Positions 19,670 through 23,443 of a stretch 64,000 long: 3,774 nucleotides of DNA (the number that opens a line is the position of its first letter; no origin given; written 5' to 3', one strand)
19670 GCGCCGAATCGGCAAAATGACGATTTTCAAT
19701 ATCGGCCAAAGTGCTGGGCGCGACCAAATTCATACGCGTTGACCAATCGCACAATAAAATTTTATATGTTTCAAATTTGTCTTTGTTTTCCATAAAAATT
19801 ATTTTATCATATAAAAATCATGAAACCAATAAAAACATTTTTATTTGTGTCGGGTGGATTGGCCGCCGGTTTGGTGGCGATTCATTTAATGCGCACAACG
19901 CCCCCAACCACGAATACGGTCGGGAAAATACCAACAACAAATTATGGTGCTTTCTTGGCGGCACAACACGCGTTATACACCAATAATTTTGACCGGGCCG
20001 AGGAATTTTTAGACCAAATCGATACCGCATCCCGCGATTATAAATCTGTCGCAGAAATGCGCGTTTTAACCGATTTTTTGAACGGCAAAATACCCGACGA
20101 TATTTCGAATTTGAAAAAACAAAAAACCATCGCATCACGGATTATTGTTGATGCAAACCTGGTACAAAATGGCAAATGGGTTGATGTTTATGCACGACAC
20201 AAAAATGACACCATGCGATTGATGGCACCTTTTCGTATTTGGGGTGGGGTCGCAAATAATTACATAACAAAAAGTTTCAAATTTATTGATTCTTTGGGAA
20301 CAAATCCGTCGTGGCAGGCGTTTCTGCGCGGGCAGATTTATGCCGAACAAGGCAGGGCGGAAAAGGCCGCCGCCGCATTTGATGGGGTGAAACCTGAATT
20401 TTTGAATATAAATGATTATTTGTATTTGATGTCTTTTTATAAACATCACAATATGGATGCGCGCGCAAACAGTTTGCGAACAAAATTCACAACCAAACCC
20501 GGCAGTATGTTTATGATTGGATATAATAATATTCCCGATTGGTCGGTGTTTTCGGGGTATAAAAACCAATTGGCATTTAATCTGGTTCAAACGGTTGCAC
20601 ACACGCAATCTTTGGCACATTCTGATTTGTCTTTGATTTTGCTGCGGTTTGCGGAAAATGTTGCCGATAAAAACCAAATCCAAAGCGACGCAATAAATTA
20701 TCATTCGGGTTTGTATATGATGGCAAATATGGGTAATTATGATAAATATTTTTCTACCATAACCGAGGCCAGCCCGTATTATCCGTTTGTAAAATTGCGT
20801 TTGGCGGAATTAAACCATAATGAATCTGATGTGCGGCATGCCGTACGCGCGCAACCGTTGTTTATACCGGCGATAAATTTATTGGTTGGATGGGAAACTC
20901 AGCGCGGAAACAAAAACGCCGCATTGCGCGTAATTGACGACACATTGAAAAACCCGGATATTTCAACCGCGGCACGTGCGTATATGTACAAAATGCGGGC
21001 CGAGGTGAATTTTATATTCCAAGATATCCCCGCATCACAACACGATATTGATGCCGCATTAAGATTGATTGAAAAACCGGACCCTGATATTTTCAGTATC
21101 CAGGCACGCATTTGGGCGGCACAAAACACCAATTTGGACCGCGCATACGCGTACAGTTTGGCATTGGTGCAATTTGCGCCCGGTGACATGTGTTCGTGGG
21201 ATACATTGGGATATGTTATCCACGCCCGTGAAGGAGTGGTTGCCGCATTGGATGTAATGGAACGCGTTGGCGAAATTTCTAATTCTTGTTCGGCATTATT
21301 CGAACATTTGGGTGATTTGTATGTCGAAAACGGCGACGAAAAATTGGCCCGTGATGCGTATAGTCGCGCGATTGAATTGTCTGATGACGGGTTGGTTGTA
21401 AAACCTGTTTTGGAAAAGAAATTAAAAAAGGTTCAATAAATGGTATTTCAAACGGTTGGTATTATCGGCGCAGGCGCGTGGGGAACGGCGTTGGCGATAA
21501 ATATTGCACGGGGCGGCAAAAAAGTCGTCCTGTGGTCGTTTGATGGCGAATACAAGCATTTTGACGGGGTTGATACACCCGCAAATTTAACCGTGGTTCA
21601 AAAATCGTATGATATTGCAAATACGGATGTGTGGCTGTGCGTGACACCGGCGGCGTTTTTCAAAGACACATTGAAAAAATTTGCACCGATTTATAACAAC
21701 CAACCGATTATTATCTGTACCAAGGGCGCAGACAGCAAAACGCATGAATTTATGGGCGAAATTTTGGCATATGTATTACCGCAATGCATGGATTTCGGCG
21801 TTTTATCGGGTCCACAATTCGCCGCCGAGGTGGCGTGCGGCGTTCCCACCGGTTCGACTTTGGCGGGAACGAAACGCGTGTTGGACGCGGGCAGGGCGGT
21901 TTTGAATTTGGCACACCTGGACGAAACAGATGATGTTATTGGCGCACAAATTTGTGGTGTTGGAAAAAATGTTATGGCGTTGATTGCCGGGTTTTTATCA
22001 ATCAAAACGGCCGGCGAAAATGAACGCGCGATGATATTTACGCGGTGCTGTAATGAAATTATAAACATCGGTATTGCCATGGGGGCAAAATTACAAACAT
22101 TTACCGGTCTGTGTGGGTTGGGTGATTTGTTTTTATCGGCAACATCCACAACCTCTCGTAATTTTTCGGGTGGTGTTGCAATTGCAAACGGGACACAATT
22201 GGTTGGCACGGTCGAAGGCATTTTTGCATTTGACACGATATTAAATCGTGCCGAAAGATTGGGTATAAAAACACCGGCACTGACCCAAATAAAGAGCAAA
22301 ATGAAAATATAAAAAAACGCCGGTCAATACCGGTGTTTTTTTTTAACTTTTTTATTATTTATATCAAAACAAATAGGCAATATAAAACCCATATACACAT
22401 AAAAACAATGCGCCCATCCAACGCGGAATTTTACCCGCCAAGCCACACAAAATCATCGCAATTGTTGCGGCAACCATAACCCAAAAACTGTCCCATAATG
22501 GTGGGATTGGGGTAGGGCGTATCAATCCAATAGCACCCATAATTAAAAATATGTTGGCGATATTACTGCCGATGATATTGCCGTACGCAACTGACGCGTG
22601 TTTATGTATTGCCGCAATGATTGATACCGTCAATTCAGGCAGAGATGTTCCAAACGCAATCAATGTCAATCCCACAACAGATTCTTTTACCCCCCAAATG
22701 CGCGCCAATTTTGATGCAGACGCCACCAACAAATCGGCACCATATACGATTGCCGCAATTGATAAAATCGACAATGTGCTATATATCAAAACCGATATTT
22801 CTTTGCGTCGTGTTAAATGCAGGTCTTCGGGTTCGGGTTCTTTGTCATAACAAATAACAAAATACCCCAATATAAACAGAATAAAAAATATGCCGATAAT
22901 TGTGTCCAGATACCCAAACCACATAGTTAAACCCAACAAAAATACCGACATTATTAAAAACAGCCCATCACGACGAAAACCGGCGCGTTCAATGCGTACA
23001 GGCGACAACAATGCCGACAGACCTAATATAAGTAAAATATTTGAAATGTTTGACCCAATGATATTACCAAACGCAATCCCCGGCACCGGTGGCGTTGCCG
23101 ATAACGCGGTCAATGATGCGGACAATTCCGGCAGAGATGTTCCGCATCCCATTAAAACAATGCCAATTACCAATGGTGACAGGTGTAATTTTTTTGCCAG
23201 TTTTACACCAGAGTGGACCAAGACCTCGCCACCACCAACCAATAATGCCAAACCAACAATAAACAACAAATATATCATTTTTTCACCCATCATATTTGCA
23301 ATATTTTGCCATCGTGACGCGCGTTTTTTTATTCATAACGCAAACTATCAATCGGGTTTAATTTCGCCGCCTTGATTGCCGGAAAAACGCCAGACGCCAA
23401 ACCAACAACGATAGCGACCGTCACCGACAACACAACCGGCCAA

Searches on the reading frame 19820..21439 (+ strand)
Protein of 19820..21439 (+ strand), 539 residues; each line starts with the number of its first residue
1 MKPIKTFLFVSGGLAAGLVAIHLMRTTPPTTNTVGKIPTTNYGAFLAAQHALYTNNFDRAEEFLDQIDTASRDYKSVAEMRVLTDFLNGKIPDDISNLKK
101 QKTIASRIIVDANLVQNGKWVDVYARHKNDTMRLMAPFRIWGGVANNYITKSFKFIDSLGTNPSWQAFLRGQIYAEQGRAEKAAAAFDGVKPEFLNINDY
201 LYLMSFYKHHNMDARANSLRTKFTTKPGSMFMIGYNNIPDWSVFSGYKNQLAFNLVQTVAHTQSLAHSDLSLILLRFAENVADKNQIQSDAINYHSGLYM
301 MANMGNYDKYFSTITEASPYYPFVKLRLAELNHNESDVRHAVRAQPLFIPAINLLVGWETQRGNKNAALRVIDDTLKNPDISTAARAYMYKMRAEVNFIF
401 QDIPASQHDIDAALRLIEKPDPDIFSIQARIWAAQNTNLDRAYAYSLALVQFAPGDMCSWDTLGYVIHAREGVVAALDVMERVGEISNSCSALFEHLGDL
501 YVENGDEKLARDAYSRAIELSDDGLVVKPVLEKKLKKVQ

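Call 12: search_protein_families(library=pfam, proteins=[window:19820-21439:+], max_evalue=0.01)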
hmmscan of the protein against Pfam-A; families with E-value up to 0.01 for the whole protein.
window:19820-21439:+ (539 aa): 10 families
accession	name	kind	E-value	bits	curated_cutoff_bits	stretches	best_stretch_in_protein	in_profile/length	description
PF09976.15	TPR_21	-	6.7e-10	39.5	25.5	1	488-538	142-191/193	Tetratricopeptide repeat-like domain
PF13181.12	TPR_8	-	2.1e-06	27.9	25.7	0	496-521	6-31/34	Tetratricopeptide repeat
PF07719.23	TPR_2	-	1.8e-05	25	27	0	495-521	5-31/34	Tetratricopeptide repeat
PF14559.12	TPR_19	-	0.00026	21.7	25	0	47-73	31-57/68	Tetratricopeptide repeat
PF13432.12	TPR_16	-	0.00032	21.5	32.7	0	168-190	35-57/65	Tetratricopeptide repeat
PF13428.12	TPR_14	-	0.00087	20.2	23.5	0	496-521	6-31/44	Tetratricopeptide repeat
PF13424.12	TPR_12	-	0.0021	18.7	30.1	0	475-521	28-75/77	Tetratricopeptide repeat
PF10602.15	RPN7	-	0.0037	17.4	29.6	0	361-438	48-122/174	26S proteasome subunit RPN7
PF00515.34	TPR_1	-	0.0053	17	27.8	0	497-521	7-31/34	Tetratricopeptide repeat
PF13371.12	TPR_9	-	0.0064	16.9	35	0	430-481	2-53/73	Tetratricopeptide repeat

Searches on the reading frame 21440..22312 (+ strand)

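Call 92: search_protein_families(library=pfam, proteins=[window:21440-22312:+], max_evalue=0.001)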
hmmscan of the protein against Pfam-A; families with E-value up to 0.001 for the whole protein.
window:21440-22312:+ (290 aa): 4 families
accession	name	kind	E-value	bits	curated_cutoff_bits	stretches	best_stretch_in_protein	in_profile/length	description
PF07479.19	NAD_Gly3P_dh_C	-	9.9e-30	104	25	1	165-285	1-128/142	NAD-dependent glycerol-3-phosphate dehydrogenase C-terminus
PF01210.29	NAD_Gly3P_dh_N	-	1.4e-25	90.6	23.1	1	6-144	2-153/158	NAD-dependent glycerol-3-phosphate dehydrogenase N-terminus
PF20618.3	GPD_NAD_C_bact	-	4.1e-08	34.1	27.6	1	225-284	1-66/66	Bacterial GPD, NAD-dependent C-terminal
PF02558.23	ApbA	-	0.00031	20.8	22.2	1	6-96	1-102/150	Ketopantoate reductase PanE/ApbA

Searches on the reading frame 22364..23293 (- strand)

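Call 92: search_protein_families(library=pfam, proteins=[window:22364-23293:-], max_evalue=0.001)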
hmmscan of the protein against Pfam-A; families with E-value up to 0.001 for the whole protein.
window:22364-23293:- (309 aa): 1 family
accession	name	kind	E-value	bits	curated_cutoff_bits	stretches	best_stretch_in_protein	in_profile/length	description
PF01699.29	Na_Ca_ex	-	1.6e-56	190.9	24.9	2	174-308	5-149/151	Sodium/calcium exchanger protein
